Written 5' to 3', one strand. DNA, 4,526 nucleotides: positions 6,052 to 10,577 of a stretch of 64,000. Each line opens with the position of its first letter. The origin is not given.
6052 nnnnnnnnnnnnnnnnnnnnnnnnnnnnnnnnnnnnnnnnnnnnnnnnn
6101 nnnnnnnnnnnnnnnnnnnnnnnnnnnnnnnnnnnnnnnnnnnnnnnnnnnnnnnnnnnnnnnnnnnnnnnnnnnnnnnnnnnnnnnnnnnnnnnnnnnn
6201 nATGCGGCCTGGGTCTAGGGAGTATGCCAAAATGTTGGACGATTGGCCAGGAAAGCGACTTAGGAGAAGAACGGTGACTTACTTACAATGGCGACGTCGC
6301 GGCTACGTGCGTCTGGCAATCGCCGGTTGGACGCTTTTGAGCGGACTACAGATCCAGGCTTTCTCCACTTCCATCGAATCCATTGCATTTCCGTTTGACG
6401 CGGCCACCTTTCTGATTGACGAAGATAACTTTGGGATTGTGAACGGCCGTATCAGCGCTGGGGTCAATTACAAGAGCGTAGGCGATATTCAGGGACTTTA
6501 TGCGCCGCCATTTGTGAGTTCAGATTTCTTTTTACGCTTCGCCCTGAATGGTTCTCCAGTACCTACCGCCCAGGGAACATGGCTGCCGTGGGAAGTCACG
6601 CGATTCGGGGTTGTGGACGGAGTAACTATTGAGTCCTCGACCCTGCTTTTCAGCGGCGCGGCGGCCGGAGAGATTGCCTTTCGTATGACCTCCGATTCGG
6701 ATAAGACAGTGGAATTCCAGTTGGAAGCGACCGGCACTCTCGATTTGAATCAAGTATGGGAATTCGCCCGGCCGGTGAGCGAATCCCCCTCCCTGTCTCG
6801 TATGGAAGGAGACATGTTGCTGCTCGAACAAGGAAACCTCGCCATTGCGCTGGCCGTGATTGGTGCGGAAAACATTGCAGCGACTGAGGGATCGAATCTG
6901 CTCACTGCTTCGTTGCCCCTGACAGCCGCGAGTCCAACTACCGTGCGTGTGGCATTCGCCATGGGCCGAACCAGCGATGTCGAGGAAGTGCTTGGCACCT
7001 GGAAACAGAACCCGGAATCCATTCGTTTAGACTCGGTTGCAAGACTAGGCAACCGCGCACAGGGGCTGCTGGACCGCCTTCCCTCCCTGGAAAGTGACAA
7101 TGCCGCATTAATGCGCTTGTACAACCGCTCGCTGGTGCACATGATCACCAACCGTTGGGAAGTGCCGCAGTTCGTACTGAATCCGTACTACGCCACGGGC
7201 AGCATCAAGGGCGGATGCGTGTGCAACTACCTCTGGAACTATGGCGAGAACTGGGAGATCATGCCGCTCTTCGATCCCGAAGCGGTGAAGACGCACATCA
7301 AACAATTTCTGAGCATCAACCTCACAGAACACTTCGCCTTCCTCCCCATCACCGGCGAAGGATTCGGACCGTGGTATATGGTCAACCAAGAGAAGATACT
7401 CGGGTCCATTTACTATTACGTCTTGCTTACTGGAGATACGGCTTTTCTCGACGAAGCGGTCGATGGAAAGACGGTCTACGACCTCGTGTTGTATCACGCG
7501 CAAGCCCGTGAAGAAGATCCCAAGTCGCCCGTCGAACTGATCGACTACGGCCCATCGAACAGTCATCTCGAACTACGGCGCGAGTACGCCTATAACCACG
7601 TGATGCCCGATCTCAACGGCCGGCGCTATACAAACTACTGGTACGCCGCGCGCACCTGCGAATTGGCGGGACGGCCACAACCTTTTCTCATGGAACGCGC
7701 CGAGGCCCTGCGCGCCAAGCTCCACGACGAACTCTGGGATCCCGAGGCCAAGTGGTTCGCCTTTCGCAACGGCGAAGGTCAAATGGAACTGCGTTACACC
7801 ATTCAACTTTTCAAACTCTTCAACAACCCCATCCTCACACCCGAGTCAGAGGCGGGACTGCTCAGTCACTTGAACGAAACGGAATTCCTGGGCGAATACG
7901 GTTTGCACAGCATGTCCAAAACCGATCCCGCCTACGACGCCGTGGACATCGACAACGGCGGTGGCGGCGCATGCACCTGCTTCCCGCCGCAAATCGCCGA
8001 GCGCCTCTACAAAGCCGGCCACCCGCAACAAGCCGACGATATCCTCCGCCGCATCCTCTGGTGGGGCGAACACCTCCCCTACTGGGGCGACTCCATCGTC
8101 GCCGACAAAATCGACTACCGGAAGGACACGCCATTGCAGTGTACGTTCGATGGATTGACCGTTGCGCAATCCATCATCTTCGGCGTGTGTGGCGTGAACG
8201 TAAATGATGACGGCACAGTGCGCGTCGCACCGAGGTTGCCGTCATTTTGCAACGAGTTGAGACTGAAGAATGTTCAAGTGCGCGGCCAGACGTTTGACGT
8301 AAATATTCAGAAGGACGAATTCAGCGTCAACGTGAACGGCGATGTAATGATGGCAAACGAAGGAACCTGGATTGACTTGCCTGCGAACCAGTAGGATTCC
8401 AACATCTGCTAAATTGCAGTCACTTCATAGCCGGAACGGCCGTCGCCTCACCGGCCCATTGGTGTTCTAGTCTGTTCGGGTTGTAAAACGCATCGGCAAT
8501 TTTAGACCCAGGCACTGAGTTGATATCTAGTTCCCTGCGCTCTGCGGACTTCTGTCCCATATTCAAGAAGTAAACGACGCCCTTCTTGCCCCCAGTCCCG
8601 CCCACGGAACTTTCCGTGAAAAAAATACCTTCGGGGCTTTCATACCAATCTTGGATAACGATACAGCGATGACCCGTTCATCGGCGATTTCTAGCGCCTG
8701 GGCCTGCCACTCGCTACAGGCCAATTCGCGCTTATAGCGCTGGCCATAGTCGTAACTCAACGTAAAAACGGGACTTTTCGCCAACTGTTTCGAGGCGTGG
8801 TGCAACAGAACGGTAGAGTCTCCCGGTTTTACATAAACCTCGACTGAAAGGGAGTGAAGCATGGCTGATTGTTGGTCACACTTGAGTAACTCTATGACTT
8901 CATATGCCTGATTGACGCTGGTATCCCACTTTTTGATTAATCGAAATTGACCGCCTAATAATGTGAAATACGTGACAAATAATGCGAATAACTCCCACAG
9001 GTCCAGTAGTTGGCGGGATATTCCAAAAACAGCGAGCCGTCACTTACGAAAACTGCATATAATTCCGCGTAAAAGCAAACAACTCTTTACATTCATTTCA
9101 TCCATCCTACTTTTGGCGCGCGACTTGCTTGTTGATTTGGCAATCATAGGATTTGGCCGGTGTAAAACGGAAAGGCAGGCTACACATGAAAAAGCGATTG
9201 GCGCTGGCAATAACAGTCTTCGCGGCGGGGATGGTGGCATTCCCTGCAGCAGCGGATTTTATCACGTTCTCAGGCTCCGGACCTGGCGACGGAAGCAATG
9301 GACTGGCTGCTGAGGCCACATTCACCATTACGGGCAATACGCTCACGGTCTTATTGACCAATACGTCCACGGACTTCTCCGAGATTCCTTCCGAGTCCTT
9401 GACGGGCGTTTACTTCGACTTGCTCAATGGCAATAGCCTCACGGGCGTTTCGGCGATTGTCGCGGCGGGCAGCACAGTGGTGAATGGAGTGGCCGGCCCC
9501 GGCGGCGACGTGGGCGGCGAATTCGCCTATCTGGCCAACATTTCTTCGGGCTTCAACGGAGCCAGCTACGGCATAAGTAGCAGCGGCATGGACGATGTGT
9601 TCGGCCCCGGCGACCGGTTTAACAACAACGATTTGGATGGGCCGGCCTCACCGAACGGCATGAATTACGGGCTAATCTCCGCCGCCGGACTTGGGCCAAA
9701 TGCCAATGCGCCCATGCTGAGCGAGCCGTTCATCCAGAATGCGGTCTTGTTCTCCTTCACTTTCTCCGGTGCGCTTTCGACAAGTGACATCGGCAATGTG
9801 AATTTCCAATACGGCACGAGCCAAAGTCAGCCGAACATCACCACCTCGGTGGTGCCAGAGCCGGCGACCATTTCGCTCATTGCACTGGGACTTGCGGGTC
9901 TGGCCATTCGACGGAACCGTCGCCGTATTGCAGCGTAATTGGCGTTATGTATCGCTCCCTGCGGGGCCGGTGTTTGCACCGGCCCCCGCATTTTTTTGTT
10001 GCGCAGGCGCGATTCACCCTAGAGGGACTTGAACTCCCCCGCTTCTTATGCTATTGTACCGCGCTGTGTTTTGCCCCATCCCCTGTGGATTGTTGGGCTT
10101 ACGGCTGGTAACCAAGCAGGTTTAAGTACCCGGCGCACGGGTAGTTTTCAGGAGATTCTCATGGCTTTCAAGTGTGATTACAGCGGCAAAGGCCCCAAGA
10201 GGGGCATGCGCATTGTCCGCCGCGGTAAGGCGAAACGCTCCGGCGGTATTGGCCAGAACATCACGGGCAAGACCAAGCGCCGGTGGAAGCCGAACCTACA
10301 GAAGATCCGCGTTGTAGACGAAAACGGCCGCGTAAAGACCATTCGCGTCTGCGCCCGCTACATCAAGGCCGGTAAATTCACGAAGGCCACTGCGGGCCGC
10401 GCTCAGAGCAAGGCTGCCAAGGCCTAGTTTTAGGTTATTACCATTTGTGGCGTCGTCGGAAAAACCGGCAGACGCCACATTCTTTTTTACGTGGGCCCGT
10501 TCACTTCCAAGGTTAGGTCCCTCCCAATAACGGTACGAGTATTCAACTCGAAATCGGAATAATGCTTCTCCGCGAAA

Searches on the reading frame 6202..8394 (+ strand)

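Call 55: search_protein_families(library=pfam, proteins=[window:6202-8394:+], max_evalue=0.00001)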
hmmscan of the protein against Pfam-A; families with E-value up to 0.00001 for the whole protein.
window:6202-8394:+ (730 aa): 2 families
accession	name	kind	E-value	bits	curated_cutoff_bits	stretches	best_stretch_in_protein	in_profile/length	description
PF03633.20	Glyco_hydro_65C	-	5.2e-06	26.6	22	0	669-712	4-46/62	Glycosyl hydrolase family 65, C-terminal domain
PF22422.2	MGH1-like_GH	-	9.2e-06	25.9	27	0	483-580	187-288/356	Mannosylglycerate hydrolase MGH1-like glycoside hydrolase domain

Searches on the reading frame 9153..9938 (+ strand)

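Call 55: search_protein_families(library=pfam, proteins=[window:9153-9938:+], max_evalue=0.00001)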
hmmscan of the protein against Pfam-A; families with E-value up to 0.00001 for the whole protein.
window:9153-9938:+ (261 aa): 1 family
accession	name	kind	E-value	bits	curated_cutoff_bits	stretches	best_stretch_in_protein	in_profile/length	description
PF07589.16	PEP-CTERM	-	1.1e-06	28.9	20.7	1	234-256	2-23/24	PEP-CTERM motif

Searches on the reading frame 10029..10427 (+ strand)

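Call 55: search_protein_families(library=pfam, proteins=[window:10029-10427:+], max_evalue=0.00001)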
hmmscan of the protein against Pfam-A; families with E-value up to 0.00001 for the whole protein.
window:10029-10427:+ (132 aa): 1 family
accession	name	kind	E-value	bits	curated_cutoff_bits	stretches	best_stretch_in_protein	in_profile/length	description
PF00830.24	Ribosomal_L28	-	7.9e-15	55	27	1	48-116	2-58/60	Ribosomal L28 family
